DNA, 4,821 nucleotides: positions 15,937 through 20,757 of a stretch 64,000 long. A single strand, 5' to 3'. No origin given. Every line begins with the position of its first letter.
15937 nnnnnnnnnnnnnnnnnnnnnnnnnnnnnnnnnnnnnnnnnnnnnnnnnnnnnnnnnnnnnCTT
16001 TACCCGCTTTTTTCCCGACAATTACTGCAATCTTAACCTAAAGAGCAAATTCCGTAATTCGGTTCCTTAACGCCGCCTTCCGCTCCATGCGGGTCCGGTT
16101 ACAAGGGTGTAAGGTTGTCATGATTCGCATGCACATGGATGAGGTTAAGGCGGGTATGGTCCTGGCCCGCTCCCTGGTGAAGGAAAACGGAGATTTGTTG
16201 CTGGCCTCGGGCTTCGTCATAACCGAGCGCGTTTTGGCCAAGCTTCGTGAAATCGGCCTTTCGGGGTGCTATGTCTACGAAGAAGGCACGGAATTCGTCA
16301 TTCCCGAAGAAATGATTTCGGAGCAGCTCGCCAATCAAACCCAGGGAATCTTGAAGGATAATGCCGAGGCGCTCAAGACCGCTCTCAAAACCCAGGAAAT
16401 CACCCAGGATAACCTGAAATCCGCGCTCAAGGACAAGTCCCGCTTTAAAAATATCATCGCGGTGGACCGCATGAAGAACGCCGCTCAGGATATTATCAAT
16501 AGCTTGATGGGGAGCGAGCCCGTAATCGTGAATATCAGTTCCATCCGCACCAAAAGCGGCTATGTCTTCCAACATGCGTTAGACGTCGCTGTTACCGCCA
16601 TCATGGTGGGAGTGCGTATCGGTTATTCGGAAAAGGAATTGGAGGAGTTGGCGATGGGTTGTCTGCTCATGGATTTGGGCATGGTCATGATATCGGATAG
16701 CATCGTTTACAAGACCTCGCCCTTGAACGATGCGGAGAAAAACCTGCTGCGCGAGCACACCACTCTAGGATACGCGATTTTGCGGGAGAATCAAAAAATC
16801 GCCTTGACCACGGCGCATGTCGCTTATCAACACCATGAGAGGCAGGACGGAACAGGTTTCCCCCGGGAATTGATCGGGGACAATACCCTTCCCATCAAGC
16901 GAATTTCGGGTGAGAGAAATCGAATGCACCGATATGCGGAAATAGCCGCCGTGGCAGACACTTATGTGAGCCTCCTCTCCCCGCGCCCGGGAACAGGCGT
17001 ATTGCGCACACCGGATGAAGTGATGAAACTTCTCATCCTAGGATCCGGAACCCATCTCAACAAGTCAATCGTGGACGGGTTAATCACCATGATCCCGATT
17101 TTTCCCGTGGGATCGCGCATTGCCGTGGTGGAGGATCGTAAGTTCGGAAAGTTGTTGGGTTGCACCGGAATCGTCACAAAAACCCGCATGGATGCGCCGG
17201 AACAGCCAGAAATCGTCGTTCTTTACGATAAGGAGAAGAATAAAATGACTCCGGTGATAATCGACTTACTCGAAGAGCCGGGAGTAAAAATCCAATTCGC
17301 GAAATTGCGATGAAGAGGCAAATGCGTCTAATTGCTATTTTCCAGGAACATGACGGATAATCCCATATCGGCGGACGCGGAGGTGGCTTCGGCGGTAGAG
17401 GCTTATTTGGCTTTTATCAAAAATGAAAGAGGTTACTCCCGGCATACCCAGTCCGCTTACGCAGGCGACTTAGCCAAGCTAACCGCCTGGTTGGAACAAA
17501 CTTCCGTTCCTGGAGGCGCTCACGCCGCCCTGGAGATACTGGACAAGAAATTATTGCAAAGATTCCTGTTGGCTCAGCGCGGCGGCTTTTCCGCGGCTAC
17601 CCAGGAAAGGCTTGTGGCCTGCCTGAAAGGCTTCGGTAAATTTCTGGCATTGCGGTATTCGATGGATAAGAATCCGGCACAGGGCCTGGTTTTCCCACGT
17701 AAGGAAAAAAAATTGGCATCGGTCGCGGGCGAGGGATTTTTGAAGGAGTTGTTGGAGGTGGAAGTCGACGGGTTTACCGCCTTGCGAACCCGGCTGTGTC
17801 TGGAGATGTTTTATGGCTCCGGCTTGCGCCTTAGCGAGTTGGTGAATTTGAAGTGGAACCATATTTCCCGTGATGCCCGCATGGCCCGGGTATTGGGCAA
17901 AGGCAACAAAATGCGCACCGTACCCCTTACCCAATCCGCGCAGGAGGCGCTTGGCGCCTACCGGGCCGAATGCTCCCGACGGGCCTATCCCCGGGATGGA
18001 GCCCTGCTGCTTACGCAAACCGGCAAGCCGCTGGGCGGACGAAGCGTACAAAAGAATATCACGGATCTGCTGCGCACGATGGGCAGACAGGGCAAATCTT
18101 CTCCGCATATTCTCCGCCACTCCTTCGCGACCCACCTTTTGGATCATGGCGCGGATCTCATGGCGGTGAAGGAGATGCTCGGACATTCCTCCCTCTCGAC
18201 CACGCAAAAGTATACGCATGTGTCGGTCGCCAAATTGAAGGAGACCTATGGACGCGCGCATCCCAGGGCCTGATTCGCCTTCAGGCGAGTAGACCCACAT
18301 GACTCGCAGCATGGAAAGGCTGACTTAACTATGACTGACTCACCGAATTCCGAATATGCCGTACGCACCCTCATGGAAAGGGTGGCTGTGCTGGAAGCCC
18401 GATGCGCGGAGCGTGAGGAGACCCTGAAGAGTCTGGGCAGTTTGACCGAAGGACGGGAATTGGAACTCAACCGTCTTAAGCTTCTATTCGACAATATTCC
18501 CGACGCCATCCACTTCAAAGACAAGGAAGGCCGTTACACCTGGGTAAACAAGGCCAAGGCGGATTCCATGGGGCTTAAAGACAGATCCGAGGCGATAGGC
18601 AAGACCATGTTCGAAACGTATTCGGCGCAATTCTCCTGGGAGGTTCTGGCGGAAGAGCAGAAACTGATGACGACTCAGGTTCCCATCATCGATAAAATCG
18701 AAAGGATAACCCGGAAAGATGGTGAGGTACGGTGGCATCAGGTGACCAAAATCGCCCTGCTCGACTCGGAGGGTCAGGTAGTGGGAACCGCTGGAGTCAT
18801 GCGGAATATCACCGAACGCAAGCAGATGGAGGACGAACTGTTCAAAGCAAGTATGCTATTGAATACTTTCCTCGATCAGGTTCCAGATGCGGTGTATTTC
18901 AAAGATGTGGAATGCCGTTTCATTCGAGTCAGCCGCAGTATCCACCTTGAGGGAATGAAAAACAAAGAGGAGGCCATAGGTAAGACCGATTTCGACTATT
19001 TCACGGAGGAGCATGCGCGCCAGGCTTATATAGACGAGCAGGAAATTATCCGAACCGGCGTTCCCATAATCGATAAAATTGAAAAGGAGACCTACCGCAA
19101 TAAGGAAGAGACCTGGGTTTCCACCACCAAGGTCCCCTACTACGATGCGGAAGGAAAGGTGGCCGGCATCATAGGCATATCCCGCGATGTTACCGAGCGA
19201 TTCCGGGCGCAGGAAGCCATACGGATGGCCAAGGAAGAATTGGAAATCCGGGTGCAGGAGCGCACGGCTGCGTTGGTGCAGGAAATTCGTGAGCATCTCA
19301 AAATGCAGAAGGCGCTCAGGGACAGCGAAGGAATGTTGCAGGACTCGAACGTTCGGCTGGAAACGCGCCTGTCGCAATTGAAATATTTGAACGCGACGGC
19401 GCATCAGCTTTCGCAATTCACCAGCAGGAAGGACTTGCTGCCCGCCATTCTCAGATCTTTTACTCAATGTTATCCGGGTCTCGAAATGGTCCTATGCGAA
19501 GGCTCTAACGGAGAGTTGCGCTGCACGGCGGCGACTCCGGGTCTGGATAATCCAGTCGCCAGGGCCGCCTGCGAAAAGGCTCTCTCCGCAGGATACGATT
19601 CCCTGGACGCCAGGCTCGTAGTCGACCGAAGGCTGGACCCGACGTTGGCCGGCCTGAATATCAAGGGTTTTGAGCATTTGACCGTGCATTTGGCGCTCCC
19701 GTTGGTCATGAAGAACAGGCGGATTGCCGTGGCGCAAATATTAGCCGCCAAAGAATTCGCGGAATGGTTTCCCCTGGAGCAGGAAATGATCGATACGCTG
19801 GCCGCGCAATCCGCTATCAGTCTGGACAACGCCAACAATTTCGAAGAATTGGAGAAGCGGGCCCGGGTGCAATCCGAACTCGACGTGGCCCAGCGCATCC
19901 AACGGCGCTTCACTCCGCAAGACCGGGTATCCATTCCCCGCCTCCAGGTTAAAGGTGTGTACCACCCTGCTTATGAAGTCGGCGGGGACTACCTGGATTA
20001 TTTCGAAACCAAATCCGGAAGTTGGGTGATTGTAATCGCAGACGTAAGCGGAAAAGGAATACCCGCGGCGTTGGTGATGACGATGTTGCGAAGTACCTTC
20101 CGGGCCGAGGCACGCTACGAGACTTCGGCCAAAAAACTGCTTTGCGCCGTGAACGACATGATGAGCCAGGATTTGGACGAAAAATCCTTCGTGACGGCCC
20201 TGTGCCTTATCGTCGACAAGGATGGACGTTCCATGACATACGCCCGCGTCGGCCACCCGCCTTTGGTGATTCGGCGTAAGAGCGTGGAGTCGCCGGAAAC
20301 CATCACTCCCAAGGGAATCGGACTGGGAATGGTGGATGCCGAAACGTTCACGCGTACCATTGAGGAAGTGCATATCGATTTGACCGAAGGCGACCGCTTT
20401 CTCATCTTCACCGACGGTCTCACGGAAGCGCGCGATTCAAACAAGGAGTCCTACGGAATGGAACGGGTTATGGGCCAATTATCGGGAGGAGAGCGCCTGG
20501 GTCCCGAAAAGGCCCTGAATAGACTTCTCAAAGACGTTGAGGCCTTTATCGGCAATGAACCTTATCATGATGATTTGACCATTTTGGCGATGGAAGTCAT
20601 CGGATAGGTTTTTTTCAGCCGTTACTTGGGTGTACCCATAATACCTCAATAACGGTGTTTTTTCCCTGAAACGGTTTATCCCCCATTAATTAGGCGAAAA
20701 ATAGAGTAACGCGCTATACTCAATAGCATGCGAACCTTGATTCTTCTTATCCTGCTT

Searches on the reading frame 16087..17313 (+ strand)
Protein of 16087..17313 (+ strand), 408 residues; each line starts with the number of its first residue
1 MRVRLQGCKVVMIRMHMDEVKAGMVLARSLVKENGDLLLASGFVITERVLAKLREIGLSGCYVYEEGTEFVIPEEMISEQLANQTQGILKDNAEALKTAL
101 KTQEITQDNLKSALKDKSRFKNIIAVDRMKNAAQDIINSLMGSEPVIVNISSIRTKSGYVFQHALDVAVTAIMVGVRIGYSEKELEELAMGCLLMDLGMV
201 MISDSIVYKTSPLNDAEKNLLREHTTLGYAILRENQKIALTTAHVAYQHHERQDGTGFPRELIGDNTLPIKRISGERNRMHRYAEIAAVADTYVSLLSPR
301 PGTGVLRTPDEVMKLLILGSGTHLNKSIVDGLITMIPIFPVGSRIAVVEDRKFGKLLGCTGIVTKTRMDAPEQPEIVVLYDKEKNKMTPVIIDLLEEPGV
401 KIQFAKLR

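Call 30: search_protein_families(library=ncbifam, proteins=[window:16087-17313:+], max_evalue=0.00001)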
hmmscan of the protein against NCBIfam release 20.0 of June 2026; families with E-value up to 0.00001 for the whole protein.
window:16087-17313:+ (408 aa): 1 family
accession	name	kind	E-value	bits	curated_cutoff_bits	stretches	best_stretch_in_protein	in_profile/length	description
NF053512.1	nitric_RR_NosR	exception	1.3e-23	83.7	400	1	88-335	119-353/422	response regulator c-di-GMP phosphodiesterase, NosR family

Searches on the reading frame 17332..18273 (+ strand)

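Call 30: search_protein_families(library=ncbifam, proteins=[window:17332-18273:+], max_evalue=0.00001)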
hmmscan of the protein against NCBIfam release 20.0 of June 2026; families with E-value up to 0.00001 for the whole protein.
window:17332-18273:+ (313 aa): 12 families
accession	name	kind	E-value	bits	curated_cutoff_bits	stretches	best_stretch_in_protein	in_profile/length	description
TIGR02224.1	recomb_XerC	equivalog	4.9e-83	278.9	335.15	1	23-313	1-293/295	tyrosine recombinase XerC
NF001399.0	PRK00283.1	subfamily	9.7e-69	231.9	279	1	18-313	5-299/300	tyrosine recombinase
TIGR02225.1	recomb_XerD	equivalog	7.8e-67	225.6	329.6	1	24-313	2-290/290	site-specific tyrosine recombinase XerD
NF040815.2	recomb_XerA_Arch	equivalog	3e-48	164.7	220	1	30-306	7-263/263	site-specific tyrosine recombinase/integron integrase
NF002331.0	PRK01287.1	subfamily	8.3e-48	163.2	371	1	13-311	21-326/365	site-specific tyrosine recombinase XerC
TIGR02249.1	integrase_gron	subfamily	3.4e-28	98.9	265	2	239-298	242-301/315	integron integrase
NF003462.0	PRK05084.1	equivalog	1.2e-25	90.1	267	1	157-306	201-353/360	tyrosine recombinase XerS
NF011946.0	PRK15417.1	equivalog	1.6e-16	60.5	435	1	249-298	267-316/337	integron integrase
NF007371.0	PRK09871.1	subfamily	1.9e-12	47.2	222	1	145-307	20-184/198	tyrosine-type DNA invertase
NF007370.0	PRK09870.1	subfamily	3.3e-09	36.6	221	1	138-309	19-191/200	tyrosine-type DNA invertase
NF002685.0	PRK02436.1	equivalog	1.4e-07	31.6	178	0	161-295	122-244/245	site-specific tyrosine recombinase XerD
NF040693.1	recomb_GmtY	equivalog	1.9e-06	27.4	340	0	256-304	391-439/441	gamma-mobile-trio recombinase GmtY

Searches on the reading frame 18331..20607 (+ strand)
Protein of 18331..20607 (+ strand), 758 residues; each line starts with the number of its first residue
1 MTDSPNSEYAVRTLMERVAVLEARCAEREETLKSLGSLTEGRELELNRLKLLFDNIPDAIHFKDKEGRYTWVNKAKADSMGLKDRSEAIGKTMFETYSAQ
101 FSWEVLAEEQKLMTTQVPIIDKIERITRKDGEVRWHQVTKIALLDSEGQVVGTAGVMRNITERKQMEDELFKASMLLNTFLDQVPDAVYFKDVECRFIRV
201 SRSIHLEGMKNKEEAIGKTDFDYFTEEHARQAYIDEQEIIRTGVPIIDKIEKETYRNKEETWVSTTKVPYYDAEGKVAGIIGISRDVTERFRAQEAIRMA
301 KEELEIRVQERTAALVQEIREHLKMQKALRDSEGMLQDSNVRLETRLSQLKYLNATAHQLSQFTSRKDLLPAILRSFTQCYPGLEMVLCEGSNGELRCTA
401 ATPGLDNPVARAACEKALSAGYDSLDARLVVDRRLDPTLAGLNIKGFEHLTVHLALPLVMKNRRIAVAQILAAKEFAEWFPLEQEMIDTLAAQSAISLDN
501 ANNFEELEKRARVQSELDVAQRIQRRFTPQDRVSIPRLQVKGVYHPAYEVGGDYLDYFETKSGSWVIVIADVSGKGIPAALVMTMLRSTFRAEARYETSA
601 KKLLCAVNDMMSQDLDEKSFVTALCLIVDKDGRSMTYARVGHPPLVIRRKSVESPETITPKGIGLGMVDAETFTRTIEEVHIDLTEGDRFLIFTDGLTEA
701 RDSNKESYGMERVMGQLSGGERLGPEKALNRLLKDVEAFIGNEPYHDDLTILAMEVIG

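Call 42: search_protein_families(library=pfam, proteins=[window:18331-20607:+], max_evalue=1e-8)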
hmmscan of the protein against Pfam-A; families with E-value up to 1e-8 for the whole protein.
window:18331-20607:+ (758 aa): 4 families
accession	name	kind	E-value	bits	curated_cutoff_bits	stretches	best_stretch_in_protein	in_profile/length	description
PF07228.17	SpoIIE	-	6.5e-47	160.4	25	1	562-756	2-191/192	Stage II sporulation protein E (SpoIIE)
PF08448.16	PAS_4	-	9e-40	135.8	23.1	2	53-165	1-110/110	PAS fold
PF13426.13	PAS_9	-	4.9e-16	59.3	27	0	57-162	1-103/103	PAS domain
PF00989.32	PAS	-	4.9e-14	52.8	22.6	0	48-160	2-113/113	PAS fold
